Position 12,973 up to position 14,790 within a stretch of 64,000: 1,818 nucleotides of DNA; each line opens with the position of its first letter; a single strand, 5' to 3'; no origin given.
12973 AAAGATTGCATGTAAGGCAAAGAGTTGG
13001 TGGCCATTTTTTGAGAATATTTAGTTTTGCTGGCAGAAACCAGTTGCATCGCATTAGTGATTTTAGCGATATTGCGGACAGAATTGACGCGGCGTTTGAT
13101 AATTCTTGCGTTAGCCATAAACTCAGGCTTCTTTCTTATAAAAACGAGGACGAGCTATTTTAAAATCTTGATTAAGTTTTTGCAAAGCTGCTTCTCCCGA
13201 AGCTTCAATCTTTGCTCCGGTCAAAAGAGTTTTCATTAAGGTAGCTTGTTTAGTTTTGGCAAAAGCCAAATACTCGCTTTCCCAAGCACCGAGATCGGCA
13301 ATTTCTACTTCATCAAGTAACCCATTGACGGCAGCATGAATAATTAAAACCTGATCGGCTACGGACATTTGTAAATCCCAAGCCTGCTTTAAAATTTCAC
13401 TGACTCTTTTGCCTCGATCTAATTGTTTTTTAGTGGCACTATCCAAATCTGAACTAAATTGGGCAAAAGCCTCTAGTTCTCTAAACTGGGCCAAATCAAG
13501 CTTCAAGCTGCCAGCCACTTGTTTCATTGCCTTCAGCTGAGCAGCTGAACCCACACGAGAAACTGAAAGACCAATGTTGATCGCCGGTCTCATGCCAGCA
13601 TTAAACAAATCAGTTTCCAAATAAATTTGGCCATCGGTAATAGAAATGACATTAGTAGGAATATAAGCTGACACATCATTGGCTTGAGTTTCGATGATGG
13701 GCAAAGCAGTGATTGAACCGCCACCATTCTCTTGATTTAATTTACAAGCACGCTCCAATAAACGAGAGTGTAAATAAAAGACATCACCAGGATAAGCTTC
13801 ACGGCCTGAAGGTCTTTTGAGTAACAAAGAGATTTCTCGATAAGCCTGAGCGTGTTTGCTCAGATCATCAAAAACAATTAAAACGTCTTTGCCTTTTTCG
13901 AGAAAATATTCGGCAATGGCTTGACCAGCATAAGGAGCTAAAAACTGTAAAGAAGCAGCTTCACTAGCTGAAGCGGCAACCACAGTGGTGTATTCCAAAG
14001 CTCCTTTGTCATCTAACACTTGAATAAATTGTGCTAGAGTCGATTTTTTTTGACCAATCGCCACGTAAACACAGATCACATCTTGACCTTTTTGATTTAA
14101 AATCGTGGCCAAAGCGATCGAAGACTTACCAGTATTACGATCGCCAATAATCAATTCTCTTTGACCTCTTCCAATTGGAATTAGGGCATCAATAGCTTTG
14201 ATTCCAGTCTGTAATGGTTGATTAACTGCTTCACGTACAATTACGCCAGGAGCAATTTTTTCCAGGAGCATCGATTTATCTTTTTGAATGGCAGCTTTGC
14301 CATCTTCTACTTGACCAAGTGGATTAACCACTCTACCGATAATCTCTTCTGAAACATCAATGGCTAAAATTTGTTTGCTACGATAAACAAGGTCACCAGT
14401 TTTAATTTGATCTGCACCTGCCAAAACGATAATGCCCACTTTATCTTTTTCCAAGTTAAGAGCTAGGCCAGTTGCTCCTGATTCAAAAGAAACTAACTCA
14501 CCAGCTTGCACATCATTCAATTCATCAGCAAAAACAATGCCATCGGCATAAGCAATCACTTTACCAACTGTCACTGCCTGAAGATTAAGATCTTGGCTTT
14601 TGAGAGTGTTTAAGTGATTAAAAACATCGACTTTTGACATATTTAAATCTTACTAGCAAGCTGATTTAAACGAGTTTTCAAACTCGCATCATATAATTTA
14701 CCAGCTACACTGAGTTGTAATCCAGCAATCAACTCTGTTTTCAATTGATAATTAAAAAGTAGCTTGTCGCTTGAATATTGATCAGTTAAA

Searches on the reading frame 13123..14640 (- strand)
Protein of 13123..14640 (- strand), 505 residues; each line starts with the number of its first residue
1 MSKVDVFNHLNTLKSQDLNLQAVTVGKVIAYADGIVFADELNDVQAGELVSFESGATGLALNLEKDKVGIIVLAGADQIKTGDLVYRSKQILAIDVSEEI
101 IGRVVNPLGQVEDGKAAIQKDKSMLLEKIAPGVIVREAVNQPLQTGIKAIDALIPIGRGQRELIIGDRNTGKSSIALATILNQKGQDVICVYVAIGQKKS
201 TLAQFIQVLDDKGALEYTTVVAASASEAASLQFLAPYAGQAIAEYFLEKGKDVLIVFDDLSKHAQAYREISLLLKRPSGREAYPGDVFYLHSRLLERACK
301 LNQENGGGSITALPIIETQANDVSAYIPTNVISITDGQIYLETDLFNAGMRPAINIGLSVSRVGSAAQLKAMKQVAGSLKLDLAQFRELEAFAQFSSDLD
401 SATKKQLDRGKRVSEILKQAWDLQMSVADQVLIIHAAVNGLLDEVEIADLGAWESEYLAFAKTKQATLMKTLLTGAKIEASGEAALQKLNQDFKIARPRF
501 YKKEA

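Call 20: search_protein_families(library=ncbifam, proteins=[window:13123-14640:-], max_evalue=1e-10)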
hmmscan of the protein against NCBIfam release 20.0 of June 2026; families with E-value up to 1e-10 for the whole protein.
window:13123-14640:- (505 aa): 32 families (the best 25 are shown)
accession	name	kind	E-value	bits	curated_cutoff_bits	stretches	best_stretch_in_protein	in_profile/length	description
TIGR00962.1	atpA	equivalog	1.5e-216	719.9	484.45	1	13-494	15-498/503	F0F1 ATP synthase subunit alpha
NF009884.0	PRK13343.1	equivalog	5.6e-198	658.7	554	1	12-492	17-497/507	F0F1 ATP synthase subunit alpha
TIGR03324.1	alt_F1F0_F1_al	exception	8.9e-178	592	750.5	1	12-488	15-491/497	alternate F1F0 ATPase, F1 subunit alpha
NF045863.1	glide_MMOB1660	exception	6.6e-138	460.9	600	1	27-441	2-421/515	MMOB1660 family gliding motility ATPase complex subunit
NF005523.0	PRK07165.1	equivalog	1.1e-105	354.2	414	1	57-445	38-426/509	ATP F0F1 synthase subunit alpha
NF045936.2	MSC_0619_alpha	exception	2.7e-99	333.1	520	1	62-421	39-398/505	MSC_0619 family F1-like ATPase alpha subunit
TIGR02546.1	III_secr_ATP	equivalog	6.2e-62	209.7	604.75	1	26-432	7-416/423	type III secretion system ATPase SctN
TIGR03496.1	FliI_clade1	equivalog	4.6e-61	206.9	619.1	1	44-430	18-407/414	flagellar protein export ATPase FliI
TIGR01026.1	fliI_yscN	subfamily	1.3e-56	192.2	379.5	1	10-396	8-394/440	FliI/YscN family ATPase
TIGR03497.1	FliI_clade2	equivalog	7.8e-56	189.8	629.8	1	36-432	10-407/413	flagellar protein export ATPase FliI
TIGR03498.1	FliI_clade3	equivalog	1.7e-54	185.1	587.45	1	44-432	20-412/418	flagellar protein export ATPase FliI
NF006290.1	PRK08472.1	equivalog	1.8e-52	178.7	644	1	45-426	38-421/433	flagellar protein export ATPase FliI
NF005295.0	PRK06820.1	equivalog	2.4e-50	171.8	690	1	26-422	31-423/440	EscN/YscN/HrcN family type III secretion system ATPase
NF006575.0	PRK09099.1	subfamily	4.1e-50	170.8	706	1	75-429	81-432/443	type III secretion system ATPase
NF005391.0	PRK06936.1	equivalog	8e-50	169.9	657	1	30-435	28-435/439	type III secretion system ATPase SctN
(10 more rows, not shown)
